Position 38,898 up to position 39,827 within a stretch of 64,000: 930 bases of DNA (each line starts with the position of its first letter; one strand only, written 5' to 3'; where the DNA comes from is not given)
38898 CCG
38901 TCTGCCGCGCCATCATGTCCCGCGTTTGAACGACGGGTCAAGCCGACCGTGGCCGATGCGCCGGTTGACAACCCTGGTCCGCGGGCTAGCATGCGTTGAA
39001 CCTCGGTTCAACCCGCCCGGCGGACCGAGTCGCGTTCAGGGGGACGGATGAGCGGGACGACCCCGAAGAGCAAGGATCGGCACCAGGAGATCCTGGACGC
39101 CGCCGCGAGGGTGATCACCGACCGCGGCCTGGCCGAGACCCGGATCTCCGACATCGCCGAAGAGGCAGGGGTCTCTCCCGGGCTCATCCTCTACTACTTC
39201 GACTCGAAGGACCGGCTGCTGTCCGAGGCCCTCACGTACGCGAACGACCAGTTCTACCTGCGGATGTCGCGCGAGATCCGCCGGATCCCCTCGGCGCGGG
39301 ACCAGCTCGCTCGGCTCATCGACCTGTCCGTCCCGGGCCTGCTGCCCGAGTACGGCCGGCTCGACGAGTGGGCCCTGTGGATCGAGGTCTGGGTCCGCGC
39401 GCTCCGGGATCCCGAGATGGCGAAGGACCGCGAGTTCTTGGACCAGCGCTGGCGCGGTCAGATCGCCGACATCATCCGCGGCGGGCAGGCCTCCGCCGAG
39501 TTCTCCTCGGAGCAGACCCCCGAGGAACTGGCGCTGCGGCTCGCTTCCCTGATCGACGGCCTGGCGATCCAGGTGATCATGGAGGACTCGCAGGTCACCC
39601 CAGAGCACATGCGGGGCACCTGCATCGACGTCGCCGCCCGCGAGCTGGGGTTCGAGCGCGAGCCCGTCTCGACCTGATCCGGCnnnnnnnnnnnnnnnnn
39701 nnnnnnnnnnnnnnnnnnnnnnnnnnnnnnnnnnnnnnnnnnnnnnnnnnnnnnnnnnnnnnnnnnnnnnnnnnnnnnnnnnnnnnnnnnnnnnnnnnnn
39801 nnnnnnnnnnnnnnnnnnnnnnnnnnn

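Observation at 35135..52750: Unusual amine/acyl-CoA catabolic cluster: PotABCD-type importer, aldehyde dehydrogenase, CrtI/amine-oxidase-like flavoprotein, two ADP-forming acyl-CoA synthetases, two ACADs, an enoyl-CoA hydratase, a CysK-like enzyme and an EamA exporter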

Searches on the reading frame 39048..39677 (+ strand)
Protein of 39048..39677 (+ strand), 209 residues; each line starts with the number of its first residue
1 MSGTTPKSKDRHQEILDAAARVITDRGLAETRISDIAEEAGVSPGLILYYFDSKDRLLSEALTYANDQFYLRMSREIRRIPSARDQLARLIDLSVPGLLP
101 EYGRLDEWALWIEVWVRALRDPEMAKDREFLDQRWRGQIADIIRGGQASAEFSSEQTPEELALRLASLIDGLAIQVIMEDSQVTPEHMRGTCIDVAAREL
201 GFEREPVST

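Call 5: search_protein_families(library=pfam, proteins=[window:39048-39677:+])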
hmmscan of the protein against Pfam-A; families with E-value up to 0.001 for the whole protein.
window:39048-39677:+ (209 aa): 3 families
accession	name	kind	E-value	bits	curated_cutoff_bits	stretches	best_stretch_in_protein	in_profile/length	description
PF13977.11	TetR_C_6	-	8.5e-22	77.9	27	1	84-200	2-114/115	BetI-type transcriptional repressor, C-terminal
PF00440.29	TetR_N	-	3.9e-16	59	24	1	15-60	1-46/47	Bacterial regulatory proteins, tetR family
PF16925.10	TetR_C_13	-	0.00056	20.7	27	0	133-189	50-106/109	Tetracyclin repressor-like, C-terminal domain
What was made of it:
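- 39048..39677 (+): TetR-family repressor with a BetI-type C-terminal domain. TetR_N and TetR_C_6 domains (call 5).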

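Call 8: search_protein_families(library=ncbifam, proteins=[window:39048-39677:+], max_evalue=0.00001)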
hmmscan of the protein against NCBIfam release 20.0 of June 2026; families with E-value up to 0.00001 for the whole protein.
window:39048-39677:+ (209 aa): 15 families
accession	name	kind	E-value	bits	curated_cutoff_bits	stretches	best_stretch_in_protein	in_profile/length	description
TIGR03384.1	betaine_BetI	equivalog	2e-23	83.1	201.3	1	10-192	8-181/189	choline-binding transcriptional repressor BetI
NF001978.0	PRK00767.1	equivalog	3.3e-20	72.7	118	1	11-192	10-183/197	transcriptional regulator BetI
NF011572.0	PRK14996.1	equivalog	1.4e-17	64.2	144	1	9-174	7-164/192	TetR family transcriptional regulator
NF053878.1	FATransRegFadRBac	equivalog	1.1e-13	51.4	200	1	9-155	2-143/190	fatty acid metabolism transcriptional regulator FadR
NF041196.1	ScbR_bind_reg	equivalog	6.1e-12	46.1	150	1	12-174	8-163/191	ScbR family autoregulator-binding transcription factor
NF007949.0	PRK10668.1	equivalog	4e-10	39.5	271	1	6-66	7-67/216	multidrug efflux transporter transcriptional repressor AcrR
NF037937.1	septum_RefZ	equivalog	2.9e-09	37.1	180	1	13-91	2-82/195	forespore capture DNA-binding protein RefZ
NF050111.1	TransRegSACE7040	equivalog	9.9e-09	35.4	250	1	10-95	1-86/186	SACE_7040 family transcriptional regulator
NF051852.1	efflux_TF_MtrR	exception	3.4e-08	33.5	280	0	7-79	7-79/205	multidrug efflux system transcriptional repressor MtrR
TIGR03613.1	RutR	equivalog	1.5e-07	31.5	368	1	10-62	8-60/202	pyrimidine utilization regulatory protein R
NF040929.1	quorum_TF_HapR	equivalog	4.6e-07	29.8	350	1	8-98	13-103/200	LuxR/HapR/OpaR family quorum-sensing transcriptional regulator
NF011584.0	PRK15008.1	equivalog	5.1e-07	29.8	230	1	11-61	19-69/212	HTH-type transcriptional regulator RutR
NF007430.0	PRK09975.1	equivalog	2.3e-06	26.9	274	1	11-61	12-62/220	acrEF/envCD operon transcriptional regulator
NF053516.1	TranRepPrsAVib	equivalog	6.6e-06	26.1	300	1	9-83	5-79/208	TetR family transcriptional repressor PsrA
NF051457.1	acryl_TF_AcuR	equivalog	7.2e-06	25.4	247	0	7-78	14-85/204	acrylate utilization transcriptional regulator AcuR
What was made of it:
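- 39048..39677 (+): The best NCBIfam model is BetI, 83 bits against a cutoff of 201 (call 8).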
